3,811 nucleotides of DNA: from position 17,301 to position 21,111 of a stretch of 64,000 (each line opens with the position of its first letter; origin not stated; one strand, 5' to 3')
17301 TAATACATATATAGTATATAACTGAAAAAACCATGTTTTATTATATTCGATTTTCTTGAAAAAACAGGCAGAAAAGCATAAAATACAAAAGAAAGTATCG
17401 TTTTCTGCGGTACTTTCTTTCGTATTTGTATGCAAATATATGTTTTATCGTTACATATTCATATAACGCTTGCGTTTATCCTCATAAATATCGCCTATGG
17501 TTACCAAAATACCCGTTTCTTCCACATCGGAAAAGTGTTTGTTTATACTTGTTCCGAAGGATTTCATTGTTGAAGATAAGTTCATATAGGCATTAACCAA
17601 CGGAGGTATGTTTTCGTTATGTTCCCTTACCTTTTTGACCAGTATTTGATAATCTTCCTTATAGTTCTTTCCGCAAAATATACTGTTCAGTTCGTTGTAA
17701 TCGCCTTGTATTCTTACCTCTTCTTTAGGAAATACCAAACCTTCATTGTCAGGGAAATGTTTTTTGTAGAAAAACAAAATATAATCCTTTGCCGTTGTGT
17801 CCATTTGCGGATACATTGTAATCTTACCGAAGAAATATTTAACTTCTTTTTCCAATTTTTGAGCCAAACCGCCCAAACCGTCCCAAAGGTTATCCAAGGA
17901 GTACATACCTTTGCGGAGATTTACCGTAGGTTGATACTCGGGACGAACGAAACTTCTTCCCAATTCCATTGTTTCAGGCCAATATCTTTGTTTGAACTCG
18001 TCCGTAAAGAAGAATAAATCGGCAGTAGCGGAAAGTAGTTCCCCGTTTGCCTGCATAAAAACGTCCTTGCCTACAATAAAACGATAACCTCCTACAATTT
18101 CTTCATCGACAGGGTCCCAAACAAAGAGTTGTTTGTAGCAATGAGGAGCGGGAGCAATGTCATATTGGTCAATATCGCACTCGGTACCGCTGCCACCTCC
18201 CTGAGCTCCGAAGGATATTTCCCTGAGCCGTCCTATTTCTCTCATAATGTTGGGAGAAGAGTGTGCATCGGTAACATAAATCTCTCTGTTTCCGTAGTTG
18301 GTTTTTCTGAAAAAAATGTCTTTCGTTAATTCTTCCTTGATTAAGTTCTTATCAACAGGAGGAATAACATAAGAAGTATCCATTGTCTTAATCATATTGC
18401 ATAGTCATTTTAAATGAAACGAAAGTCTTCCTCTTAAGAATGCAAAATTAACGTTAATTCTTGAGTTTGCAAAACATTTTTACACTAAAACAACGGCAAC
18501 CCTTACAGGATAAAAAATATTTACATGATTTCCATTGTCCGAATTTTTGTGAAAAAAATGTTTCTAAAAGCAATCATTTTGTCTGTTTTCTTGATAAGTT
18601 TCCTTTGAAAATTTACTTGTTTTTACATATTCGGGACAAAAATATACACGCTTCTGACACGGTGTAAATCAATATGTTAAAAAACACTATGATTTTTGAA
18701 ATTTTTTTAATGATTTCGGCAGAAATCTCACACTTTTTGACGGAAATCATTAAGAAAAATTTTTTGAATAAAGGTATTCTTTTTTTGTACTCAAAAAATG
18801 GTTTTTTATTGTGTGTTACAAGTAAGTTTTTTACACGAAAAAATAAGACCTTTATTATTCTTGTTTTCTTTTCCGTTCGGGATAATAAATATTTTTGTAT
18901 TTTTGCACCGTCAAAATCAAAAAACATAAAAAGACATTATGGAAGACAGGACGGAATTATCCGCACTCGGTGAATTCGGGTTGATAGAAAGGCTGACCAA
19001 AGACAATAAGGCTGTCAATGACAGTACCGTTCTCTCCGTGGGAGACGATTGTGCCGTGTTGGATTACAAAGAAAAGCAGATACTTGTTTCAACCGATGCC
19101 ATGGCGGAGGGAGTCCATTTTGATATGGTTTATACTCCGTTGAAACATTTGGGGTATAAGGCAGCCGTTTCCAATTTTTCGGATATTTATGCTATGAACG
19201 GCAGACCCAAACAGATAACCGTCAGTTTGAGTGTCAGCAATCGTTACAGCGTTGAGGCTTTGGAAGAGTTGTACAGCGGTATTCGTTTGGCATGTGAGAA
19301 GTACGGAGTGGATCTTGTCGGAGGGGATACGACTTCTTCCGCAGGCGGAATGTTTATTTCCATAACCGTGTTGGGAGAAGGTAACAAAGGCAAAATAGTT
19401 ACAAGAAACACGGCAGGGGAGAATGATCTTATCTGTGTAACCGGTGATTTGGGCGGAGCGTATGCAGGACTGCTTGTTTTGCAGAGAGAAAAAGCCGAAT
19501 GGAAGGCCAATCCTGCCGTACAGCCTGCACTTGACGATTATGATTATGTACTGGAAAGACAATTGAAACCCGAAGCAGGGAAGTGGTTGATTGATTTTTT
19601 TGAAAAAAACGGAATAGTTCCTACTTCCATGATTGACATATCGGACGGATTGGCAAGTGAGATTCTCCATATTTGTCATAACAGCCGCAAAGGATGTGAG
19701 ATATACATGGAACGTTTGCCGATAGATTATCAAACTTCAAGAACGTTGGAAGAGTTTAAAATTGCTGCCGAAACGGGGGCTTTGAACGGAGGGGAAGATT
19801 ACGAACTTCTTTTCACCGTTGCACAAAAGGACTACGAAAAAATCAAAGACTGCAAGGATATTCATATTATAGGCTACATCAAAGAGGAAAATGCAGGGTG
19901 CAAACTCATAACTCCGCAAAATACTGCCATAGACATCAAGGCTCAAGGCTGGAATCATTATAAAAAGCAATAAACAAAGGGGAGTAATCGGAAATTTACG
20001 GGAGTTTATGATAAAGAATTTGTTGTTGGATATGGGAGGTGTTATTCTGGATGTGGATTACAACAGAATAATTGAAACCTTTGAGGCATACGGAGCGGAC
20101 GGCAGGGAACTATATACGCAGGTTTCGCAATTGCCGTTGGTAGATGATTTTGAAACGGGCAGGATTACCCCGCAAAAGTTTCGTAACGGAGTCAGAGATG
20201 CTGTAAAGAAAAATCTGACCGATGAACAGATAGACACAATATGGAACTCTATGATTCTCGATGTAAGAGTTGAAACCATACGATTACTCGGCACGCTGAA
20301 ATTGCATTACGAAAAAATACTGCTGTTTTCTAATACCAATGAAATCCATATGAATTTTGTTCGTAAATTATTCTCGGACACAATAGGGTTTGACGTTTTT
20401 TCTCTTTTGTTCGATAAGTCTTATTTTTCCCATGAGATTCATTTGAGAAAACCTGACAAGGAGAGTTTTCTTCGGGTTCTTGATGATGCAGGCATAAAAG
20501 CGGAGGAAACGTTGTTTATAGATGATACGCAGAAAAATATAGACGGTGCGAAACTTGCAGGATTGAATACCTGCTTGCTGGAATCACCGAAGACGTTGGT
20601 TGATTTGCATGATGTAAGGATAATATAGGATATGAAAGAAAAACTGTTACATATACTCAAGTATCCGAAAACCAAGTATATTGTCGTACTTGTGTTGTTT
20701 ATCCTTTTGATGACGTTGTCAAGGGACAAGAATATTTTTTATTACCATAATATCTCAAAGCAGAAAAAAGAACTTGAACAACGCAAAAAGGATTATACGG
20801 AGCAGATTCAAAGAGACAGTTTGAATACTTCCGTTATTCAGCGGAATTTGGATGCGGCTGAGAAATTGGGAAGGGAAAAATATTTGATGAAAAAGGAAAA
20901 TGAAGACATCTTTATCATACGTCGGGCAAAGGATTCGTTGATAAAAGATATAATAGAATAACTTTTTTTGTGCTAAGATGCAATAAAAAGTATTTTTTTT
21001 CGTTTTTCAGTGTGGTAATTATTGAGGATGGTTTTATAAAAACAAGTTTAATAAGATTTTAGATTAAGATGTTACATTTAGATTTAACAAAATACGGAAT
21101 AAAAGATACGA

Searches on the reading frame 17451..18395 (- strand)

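Call 67: search_protein_families(library=pfam, proteins=[window:17451-18395:-])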
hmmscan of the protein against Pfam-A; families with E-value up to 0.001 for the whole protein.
window:17451-18395:- (314 aa): 1 family
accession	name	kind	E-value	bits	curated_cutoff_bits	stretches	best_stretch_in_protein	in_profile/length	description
PF13444.12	Acetyltransf_5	-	1.7e-11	45.2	22.4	1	57-156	1-93/102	Acetyltransferase (GNAT) domain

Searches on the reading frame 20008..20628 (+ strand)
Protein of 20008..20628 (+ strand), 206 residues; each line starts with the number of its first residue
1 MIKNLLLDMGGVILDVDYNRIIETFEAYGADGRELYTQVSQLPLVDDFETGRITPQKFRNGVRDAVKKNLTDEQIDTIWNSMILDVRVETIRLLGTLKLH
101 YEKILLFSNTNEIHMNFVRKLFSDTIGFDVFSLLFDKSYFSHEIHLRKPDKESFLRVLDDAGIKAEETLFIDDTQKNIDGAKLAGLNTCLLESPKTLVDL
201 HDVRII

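Call 88: search_protein_families(library=pfam, proteins=[window:20008-20628:+])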
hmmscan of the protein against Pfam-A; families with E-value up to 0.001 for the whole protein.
window:20008-20628:+ (206 aa): 3 families
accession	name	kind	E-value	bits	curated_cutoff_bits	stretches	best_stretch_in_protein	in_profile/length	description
PF00702.32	Hydrolase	-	1.7e-12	48.6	26.4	1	2-185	1-191/191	haloacid dehalogenase-like hydrolase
PF13419.12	HAD_2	-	1.4e-08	35.5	23.8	1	134-189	121-176/178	Haloacid dehalogenase-like hydrolase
PF13242.12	Hydrolase_like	-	2.8e-05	24.4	22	1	146-195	2-52/75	HAD-hyrolase-like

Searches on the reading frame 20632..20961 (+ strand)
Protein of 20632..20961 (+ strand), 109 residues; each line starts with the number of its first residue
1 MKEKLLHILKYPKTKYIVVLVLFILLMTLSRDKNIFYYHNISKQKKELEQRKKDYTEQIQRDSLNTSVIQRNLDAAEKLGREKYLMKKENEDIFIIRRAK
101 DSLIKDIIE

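Call 88: search_protein_families(library=pfam, proteins=[window:20632-20961:+])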
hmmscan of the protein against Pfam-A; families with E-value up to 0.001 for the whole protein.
window:20632-20961:+ (109 aa): 1 family
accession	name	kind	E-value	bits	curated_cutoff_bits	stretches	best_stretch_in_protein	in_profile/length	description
PF04977.20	DivIC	-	0.00058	20.1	28.9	1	21-97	2-78/80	Septum formation initiator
